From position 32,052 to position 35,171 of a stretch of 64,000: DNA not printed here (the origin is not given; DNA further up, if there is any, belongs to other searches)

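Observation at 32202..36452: VirB10 homologue expanded about threefold by the same repeat, a third independent case alongside CagY and DotG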

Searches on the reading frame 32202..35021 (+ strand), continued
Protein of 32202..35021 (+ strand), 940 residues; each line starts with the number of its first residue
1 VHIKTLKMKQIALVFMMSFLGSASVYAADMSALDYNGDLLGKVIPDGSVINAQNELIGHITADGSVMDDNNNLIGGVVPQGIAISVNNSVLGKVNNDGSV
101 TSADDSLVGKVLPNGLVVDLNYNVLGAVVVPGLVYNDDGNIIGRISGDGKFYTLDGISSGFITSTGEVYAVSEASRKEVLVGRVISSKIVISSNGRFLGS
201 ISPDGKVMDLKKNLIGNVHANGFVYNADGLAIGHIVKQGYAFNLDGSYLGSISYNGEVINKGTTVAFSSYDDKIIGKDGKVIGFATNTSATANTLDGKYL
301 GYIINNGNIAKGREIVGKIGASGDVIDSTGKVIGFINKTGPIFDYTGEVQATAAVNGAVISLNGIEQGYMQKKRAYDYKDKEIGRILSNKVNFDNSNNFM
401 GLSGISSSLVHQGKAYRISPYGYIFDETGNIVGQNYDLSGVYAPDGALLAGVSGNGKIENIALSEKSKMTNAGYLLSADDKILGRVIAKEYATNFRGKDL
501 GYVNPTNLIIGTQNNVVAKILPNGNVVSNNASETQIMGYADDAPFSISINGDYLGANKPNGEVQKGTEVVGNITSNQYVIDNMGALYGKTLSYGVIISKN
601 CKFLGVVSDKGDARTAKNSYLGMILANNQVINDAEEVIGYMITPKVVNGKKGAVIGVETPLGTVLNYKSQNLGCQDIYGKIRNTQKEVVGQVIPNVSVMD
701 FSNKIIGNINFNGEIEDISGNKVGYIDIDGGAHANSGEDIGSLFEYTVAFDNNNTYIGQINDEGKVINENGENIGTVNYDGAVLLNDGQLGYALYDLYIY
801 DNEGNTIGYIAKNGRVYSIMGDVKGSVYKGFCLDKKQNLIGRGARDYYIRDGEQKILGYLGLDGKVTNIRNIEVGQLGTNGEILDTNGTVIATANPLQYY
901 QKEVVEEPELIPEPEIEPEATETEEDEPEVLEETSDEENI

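Call 61: fold_search(model_id=the predicted structure, library=pdb)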
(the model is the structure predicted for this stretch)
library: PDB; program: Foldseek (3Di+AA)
matches with E <= 10: 1200; with E <= 0.001: 140
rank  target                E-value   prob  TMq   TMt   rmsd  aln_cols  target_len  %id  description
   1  9ifo_A                9.8e-21  0.94  0.09  0.07  28.6      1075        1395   12  Structure of Teneurin-Like Protein (TLP) (released 2026-03-11)
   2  7q97_A                8.1e-20  0.91  0.08  0.08  29.8      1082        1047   12  Structure of the bacterial type VI secretion system effector RhsA. (released 2021-12-22)
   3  8h8a_A                2.6e-18  0.87  0.08  0.08  29.9       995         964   12  Type VI secretion system effector RhsP in its post-autoproteolysis and monomeric form (released 2023-01-18)
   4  8qja_B                3.2e-18  0.84  0.08  0.08  29.3      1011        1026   11  T6SS-linked Rhs repeat protein - Advenella mimigardefordensis VgrG-Rhs core (released 2024-09-25)
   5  8qja_C                5.7e-18  0.87  0.09  0.09  29.5      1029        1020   11  T6SS-linked Rhs repeat protein - Advenella mimigardefordensis VgrG-Rhs core (released 2024-09-25)
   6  8qja_A                1.3e-17  0.89  0.09  0.09  29.4      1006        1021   11  T6SS-linked Rhs repeat protein - Advenella mimigardefordensis VgrG-Rhs core (released 2024-09-25)
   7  9g41_A                2.4e-17  0.84  0.10  0.08  29.3      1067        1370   12  Mouse Teneurin2 dimer variant A0B1 (released 2026-01-21)
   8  8uy4_A                3.2e-17  0.72  0.07  0.06  29.7       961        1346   12  Acinetobacter baumannii Tse15 Rhs effector (released 2024-10-09)
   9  7pq5                  3.9e-17  0.80  0.08  0.08  29.6       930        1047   11  Photorhabdus laumondii T6SS-associated Rhs protein carrying the Tre23 toxin domain (released 2021-12-01)
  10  8h8b                  4.7e-17  0.69  0.08  0.07  29.5      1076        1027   12  Type VI secretion system effector RhsP in its pre-autoproteolysis and monomeric form (released 2023-01-18)
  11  6cmx_A                5.7e-17  0.89  0.11  0.09  28.2      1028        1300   12  Human Teneurin 2 extra-cellular region (released 2018-07-25)
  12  6fay                  3.6e-14  0.38  0.08  0.07  30.7      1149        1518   11  Teneurin3 monomer (released 2018-03-28)
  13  6h6g                  4.9e-13  0.28  0.07  0.05  32.0       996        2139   10  Crystal Structure of TcdB2-TccC3 without hypervariable C-terminal region (released 2018-10-03)
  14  8bda_I                7.3e-12  0.38  0.09  0.08  25.2       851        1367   11  IFTA complex in anterograde intraflagellar transport trains (Chlamydomonas reinhardtii) (released 2023-01-11)
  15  6suq                  1.3e-10  0.14  0.07  0.05  31.8      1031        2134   10  Crystal Structure of TcdB2-TccC3-TEV (released 2019-12-04)
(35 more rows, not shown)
